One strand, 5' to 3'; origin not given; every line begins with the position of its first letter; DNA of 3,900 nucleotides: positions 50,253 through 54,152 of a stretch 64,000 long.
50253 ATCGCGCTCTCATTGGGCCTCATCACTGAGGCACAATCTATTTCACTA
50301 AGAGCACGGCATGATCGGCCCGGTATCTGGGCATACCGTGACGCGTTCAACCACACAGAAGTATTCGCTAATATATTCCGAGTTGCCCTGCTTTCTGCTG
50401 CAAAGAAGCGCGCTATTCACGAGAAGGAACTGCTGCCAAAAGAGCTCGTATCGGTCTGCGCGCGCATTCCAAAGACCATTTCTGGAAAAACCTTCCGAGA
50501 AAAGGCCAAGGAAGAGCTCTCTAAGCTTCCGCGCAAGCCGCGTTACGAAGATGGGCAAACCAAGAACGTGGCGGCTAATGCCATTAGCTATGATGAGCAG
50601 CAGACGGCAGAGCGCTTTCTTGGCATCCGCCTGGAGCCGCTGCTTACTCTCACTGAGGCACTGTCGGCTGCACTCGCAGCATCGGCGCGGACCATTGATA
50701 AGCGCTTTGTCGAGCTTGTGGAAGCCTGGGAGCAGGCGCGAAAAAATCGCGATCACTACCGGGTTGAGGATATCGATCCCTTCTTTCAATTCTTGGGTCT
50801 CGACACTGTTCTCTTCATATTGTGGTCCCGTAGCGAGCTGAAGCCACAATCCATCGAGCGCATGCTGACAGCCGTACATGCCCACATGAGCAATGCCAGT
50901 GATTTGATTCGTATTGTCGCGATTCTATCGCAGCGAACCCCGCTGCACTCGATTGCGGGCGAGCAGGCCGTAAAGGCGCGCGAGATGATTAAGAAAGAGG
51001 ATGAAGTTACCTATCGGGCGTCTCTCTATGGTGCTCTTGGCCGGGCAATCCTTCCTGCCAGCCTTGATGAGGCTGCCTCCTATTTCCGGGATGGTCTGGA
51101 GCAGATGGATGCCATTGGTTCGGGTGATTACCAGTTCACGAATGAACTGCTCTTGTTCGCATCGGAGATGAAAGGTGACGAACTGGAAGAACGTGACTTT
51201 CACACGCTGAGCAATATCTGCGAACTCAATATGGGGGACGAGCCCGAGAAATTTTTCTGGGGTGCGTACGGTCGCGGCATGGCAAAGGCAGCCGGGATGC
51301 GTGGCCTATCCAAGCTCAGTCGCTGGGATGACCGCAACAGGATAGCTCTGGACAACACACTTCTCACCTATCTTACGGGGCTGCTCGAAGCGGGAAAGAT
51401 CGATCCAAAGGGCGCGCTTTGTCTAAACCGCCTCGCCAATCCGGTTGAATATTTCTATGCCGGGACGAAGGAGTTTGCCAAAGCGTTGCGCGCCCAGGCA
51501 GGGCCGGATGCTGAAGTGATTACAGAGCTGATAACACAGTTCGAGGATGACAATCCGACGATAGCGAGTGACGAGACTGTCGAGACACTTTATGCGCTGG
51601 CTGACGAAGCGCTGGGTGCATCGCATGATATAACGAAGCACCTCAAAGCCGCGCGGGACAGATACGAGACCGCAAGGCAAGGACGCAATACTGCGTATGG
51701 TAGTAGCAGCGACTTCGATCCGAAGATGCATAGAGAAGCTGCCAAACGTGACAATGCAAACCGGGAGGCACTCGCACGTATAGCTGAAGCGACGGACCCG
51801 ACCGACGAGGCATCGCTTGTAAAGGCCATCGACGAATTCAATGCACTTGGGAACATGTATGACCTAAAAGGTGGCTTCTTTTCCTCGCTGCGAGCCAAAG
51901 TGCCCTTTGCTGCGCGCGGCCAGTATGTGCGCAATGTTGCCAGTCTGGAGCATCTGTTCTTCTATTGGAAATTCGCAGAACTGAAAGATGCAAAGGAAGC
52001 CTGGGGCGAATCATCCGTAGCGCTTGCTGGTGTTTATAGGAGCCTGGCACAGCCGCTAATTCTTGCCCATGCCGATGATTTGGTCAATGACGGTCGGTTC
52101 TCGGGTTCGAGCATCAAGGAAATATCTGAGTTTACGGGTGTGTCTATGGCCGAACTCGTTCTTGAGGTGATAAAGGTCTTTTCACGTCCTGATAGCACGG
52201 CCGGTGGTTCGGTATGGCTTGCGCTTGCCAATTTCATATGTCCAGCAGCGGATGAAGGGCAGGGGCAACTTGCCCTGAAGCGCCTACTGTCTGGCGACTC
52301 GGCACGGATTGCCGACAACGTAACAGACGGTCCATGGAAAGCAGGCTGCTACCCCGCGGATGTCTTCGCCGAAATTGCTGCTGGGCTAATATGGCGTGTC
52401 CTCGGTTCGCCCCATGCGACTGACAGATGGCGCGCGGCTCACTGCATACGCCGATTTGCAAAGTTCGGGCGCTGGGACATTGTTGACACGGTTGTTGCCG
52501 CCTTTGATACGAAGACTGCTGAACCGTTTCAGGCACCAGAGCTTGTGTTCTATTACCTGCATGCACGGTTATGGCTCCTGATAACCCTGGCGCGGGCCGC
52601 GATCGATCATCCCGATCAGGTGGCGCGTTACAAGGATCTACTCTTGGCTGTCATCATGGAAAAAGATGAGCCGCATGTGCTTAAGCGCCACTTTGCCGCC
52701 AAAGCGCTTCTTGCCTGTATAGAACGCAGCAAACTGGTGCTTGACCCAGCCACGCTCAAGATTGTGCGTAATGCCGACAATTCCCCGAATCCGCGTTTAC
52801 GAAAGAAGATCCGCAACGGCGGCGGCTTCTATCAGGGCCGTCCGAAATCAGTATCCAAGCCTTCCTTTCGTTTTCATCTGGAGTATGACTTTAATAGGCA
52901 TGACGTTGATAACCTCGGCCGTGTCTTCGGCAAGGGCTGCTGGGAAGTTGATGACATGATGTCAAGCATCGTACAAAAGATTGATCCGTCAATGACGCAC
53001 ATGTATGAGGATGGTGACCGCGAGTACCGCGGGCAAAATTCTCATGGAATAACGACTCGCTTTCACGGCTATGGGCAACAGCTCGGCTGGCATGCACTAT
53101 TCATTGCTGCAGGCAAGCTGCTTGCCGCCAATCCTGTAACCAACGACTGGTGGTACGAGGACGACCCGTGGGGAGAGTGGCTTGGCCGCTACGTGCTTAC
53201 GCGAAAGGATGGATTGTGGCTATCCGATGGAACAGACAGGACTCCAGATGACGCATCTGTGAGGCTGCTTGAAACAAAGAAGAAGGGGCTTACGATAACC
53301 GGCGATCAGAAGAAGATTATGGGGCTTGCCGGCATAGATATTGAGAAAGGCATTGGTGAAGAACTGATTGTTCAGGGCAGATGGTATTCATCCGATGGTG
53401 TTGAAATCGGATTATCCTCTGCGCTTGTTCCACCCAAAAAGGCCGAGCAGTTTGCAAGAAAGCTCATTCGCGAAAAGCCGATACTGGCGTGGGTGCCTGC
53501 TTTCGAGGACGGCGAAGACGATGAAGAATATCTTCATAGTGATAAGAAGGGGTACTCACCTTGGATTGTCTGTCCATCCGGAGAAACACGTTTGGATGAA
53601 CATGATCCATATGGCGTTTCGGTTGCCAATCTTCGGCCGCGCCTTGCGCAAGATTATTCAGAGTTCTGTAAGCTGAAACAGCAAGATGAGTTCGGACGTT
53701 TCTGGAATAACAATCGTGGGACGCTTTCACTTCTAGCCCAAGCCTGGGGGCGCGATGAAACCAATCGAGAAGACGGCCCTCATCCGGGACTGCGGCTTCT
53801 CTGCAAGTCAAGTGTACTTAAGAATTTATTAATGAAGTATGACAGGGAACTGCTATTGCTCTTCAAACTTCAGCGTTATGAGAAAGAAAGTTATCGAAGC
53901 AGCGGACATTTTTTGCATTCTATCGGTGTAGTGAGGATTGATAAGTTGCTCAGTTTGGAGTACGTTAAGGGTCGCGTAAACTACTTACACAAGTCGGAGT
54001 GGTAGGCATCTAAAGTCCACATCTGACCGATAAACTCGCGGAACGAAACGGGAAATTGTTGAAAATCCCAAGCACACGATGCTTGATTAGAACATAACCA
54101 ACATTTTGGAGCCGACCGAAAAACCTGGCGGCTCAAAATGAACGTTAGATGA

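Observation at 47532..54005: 2157-aa STAND/NACHT-like NTPase carried as an integron cassette: candidate novel NLR-like defence protein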

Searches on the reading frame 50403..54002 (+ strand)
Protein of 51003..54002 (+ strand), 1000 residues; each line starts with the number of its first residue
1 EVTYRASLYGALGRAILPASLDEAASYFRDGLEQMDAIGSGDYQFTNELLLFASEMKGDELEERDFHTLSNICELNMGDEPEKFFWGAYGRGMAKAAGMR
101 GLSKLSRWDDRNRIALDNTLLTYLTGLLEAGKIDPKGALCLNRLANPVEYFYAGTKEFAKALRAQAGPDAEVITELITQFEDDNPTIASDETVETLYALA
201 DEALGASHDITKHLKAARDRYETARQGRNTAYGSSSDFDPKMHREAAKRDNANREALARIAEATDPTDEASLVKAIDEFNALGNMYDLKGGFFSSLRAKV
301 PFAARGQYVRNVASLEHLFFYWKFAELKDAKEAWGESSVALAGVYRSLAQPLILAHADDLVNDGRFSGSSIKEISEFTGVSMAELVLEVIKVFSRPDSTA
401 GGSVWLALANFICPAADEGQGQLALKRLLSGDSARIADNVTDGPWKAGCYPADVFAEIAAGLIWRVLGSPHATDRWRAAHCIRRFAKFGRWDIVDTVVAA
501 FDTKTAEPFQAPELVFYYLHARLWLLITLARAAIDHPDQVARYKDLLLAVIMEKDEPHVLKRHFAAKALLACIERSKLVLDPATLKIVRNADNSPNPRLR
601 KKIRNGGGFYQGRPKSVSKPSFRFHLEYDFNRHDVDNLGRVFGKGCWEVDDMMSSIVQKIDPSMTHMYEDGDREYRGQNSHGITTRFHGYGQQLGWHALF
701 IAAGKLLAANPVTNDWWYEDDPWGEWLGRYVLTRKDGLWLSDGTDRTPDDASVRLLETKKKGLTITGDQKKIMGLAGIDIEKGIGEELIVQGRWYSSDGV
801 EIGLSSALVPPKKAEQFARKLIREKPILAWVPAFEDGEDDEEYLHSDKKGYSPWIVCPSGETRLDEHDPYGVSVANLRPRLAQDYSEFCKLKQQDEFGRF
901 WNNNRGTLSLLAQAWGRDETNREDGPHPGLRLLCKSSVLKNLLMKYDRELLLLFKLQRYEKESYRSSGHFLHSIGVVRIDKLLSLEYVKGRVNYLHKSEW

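Call 89: predict_structure(alignment_id=A5)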
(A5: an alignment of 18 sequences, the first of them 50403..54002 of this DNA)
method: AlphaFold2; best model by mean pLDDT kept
length: 1200 residues; sequences in the alignment: 18
mean_pLDDT: 62.7   pTM: 0.39
mean pLDDT of the five models: 62.7, 62.7, 61.7, 60.9, 57.7
residues with pLDDT >= 90: 31; 70-90: 502; 50-70: 330; < 50: 337
segments of 3 or more residues with pLDDT < 50: 48-52, 310-313, 346-353, 384-388, 424-443, 558-569, 592-653, 670-674, 704-714, 755-757, 794-812, 828-833, 868-890, 910-946, 958-963, 1023-1080, 1116-1127, 1162-1169, 1189-1200
pLDDT, mean of each block of 10 residues (from residue 1): 71 80 84 87 63 59 78 83 88 88 91 64 66 88 87 86 78 88 90 87 80 87 81 62 75 74 73 64 68 83 65 57 83 83 51 63 81 77 50 76 82 70 43 32 53 79 86 82 60 84 83 73 79 66 77 58 37 72 57 38 41 38 40 31 35 53 58 52 62 78 48 49 76 81 87 59 81 87 81 43 31 60 54 50 61 72 54 28 31 54 51 30 35 28 44 55 52 71 73 63 65 63 40 31 24 26 25 32 59 56 74 51 43 75 72 64 38 66 63 33
secondary structure, 60 per line:
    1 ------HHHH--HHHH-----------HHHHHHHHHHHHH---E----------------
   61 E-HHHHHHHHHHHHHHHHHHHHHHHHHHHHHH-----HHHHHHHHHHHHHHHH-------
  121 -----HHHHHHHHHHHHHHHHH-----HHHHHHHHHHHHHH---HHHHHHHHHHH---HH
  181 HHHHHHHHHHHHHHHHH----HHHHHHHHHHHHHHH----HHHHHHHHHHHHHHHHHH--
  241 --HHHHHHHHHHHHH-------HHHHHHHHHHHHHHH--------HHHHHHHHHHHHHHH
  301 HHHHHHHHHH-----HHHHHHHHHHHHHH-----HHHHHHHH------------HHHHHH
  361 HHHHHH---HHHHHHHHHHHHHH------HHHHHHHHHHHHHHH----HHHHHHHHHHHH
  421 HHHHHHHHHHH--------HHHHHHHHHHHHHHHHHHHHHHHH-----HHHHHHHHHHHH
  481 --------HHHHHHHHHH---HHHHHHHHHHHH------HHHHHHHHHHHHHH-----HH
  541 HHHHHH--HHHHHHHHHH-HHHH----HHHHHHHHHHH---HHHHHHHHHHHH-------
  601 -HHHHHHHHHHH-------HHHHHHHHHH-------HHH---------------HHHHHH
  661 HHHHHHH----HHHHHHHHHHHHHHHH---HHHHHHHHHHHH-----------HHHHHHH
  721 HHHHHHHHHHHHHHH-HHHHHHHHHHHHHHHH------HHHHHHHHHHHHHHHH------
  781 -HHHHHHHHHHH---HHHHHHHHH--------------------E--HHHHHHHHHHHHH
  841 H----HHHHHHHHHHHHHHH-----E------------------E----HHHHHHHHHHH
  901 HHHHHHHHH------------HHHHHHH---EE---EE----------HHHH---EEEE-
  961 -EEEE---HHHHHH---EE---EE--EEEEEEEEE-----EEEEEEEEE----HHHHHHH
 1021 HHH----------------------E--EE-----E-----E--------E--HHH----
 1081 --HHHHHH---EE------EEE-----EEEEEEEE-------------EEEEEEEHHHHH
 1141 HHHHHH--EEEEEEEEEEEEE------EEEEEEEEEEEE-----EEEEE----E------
elements in order (helices of 4 or more, strands of 3 or more residues): H7-10 H13-16 H28-40 H63-92 H98-113 H126-142 H148-161 H165-175 H179-197 H202-216 H221-238 H243-255 H263-277 H286-310 H316-329 H335-342 H355-366 H370-383 H390-404 H409-431 H440-463 H469-480 H489-498 H502-513 H520-533 H539-546 H549-558 H560-563 H568-578 H582-593 H602-612 H620-629 H655-667 H672-687 H691-702 H714-735 H737-752 H759-774 H782-792 H796-804 H828-841 H846-860 H890-909 H922-928 H949-952 E956-959 E962-965 H969-974 E987-995 E1001-1009 H1014-1023 H1083-1088 E1100-1102 E1108-1115 E1129-1135 H1136-1146 E1149-1161 E1168-1179 E1185-1189

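Call 92: fold_search(model_id=the predicted structure, library=pdb)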
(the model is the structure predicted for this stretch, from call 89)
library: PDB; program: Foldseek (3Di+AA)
matches with E <= 10: 709; with E <= 0.001: 3
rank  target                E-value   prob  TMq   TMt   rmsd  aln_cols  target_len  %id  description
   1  8dgc_A                9.6e-20  1.00  0.21  0.15  35.4      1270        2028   18  Avs3 bound to phage PhiV-1 terminase (released 2022-08-03)
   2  8dgc_B                2.8e-19  1.00  0.21  0.15  35.6      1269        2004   18  Avs3 bound to phage PhiV-1 terminase (released 2022-08-03)
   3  9hvq_Q                5.4e-04  0.99  0.12  0.15  38.8       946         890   13  Structure of the transcribing Pol II-DSIF-PAF-SPT6-RECQL5 complex (released 2025-07-16)
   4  7q3l_A                1.2e-03  1.00  0.14  0.19  34.8       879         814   12  Human 17S U2 snRNP 5' domain (released 2022-03-30)
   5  7pks_g                1.7e-03  0.99  0.13  0.17  34.6       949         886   13  Structural basis of Integrator-mediated transcription regulation (released 2021-12-08)
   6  6aho                  3.0e-03  0.98  0.12  0.15  35.0       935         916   10  Crystal structure of Kap114p (released 2019-10-23)
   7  7qdr_B                4.2e-03  0.66  0.08  0.08  38.8      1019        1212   12  Apo human SKI complex in the closed state (released 2022-02-02)
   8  8ga7                  4.7e-03  0.57  0.06  0.11  31.1       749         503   11  Geometrically programmable nanomaterial construction using regularized protein building blocks (released 2024-03-13)
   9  6vaa_A                4.8e-03  0.82  0.11  0.11  34.7      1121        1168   11  Structure of the Fanconi Anemia ID complex bound to ICL DNA (released 2020-03-18)
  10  4buj_F                5.0e-03  0.92  0.11  0.10  37.4       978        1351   10  Crystal structure of the S. cerevisiae Ski2-3-8 complex (released 2013-08-28)
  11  9k1y_C                5.6e-03  0.99  0.16  0.20  36.1       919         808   11  Structure of the SF3B core, harboring the R625H mutation in SF3B1, in complex with intron-U2 snRNA (released 2025-09-03)
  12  4buj_B                5.8e-03  0.93  0.12  0.11  38.2      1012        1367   11  Crystal structure of the S. cerevisiae Ski2-3-8 complex (released 2013-08-28)
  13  6qx9_B1               6.9e-03  0.99  0.16  0.21  35.3       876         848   12  Structure of a human fully-assembled precatalytic spliceosome (pre-B complex). (released 2019-04-17)
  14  7ycx_G                7.5e-03  0.98  0.15  0.19  35.7       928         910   11  The structure of INTAC-PEC complex (released 2023-03-15)
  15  7onb_C                7.5e-03  0.97  0.14  0.17  35.4       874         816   11  Structure of the U2 5' module of the A3'-SSA complex (released 2021-08-04)
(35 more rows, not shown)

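Call 120: search_protein_representatives(protein=window:51003-54002:+)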
Query: 1000 residues. Proteins with E-value up to 0.001 (for the whole library): 1370; up to 1e-10: 1092; up to 1e-30: 470. The best 150 are listed.
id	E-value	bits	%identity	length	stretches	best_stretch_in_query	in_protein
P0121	0.0e+00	1110.5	49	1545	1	1-998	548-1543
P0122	0.0e+00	1075.2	49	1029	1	3-1000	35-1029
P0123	0.0e+00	1060.6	49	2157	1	1-999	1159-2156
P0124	0.0e+00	1018.9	46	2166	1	2-999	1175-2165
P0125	0.0e+00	1014.9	47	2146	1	1-998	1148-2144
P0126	7.1e-298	1007.2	48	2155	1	1-1000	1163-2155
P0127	7.2e-294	993.9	46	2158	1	1-997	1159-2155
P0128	1.2e-291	986.5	46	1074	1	2-999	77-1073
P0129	2.6e-283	959.0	51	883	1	121-997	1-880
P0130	4.7e-283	958.1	44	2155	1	3-1000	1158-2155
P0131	3.6e-281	951.9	45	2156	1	3-1000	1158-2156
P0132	2.3e-275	932.7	43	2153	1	1-996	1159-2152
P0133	9.7e-268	907.4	44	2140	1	2-997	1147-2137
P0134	4.3e-264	895.4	44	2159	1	2-993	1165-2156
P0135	1.3e-260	883.8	48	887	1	105-995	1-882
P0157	2.4e-219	747.2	40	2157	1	2-995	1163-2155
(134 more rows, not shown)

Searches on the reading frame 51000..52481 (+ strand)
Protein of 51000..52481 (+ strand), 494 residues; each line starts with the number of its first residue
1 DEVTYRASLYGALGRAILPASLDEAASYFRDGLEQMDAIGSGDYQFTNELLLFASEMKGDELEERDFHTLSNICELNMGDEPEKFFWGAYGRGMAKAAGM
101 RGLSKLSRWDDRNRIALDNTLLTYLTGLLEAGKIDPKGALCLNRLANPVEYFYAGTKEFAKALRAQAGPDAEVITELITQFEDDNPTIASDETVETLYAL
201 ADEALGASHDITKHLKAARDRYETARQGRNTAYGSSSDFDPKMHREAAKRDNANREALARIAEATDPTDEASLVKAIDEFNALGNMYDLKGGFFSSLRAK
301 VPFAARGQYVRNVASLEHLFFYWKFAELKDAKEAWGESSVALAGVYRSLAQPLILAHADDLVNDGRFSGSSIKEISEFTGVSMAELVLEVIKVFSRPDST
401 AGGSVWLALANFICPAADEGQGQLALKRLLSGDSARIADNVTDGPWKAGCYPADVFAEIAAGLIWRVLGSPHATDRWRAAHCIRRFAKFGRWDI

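Call 67: search_solved_structures(query=window:51000-52481:+, max_evalue=0.01, show_alignments=1)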
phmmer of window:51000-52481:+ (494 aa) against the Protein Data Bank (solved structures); distinct sequences matched with E-value up to 0.01: 1.
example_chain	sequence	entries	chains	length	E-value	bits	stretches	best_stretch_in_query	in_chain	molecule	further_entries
8dgc_A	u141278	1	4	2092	3.2e-08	36.1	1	376-491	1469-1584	SeAvs3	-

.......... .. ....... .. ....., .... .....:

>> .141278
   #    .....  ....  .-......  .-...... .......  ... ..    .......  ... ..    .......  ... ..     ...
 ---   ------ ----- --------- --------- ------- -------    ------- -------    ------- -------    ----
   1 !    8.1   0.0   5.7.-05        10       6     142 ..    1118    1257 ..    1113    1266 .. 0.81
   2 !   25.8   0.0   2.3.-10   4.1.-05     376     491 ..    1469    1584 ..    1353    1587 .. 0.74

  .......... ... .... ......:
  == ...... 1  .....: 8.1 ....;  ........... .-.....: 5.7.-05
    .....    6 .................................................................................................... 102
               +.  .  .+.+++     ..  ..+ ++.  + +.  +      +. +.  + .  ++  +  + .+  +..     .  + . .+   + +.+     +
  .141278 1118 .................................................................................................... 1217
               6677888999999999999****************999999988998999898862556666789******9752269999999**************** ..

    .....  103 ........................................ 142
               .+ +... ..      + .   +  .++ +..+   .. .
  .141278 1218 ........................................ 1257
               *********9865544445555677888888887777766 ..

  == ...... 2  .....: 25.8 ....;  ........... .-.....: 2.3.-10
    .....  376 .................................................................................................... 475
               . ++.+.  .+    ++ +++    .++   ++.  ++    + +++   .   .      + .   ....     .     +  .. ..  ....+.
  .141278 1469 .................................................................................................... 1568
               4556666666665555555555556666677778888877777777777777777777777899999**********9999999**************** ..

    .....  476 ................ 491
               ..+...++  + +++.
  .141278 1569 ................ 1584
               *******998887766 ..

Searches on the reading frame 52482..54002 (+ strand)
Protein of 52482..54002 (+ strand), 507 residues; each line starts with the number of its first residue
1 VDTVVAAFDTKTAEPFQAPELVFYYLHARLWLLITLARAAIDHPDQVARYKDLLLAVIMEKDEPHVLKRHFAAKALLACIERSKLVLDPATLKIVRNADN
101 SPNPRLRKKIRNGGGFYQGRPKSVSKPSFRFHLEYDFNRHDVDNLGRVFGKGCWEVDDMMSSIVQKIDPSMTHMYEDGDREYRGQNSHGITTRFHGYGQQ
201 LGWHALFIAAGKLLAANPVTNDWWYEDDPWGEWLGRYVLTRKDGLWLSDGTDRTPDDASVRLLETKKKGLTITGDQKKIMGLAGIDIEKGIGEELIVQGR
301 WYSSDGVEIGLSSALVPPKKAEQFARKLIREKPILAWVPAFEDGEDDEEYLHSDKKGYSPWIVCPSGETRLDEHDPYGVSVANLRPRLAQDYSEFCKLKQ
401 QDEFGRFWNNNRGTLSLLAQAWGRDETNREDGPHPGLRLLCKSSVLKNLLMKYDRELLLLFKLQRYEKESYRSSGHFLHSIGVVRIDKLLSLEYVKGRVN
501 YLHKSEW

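Call 68: search_solved_structures(query=window:52482-54002:+, max_evalue=0.01, show_alignments=1)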
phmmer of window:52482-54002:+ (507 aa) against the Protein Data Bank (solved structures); distinct sequences matched with E-value up to 0.01: 1.
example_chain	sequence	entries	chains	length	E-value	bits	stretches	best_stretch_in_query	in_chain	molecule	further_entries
8dgc_A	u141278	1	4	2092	2.3e-29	105.5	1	12-471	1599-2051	SeAvs3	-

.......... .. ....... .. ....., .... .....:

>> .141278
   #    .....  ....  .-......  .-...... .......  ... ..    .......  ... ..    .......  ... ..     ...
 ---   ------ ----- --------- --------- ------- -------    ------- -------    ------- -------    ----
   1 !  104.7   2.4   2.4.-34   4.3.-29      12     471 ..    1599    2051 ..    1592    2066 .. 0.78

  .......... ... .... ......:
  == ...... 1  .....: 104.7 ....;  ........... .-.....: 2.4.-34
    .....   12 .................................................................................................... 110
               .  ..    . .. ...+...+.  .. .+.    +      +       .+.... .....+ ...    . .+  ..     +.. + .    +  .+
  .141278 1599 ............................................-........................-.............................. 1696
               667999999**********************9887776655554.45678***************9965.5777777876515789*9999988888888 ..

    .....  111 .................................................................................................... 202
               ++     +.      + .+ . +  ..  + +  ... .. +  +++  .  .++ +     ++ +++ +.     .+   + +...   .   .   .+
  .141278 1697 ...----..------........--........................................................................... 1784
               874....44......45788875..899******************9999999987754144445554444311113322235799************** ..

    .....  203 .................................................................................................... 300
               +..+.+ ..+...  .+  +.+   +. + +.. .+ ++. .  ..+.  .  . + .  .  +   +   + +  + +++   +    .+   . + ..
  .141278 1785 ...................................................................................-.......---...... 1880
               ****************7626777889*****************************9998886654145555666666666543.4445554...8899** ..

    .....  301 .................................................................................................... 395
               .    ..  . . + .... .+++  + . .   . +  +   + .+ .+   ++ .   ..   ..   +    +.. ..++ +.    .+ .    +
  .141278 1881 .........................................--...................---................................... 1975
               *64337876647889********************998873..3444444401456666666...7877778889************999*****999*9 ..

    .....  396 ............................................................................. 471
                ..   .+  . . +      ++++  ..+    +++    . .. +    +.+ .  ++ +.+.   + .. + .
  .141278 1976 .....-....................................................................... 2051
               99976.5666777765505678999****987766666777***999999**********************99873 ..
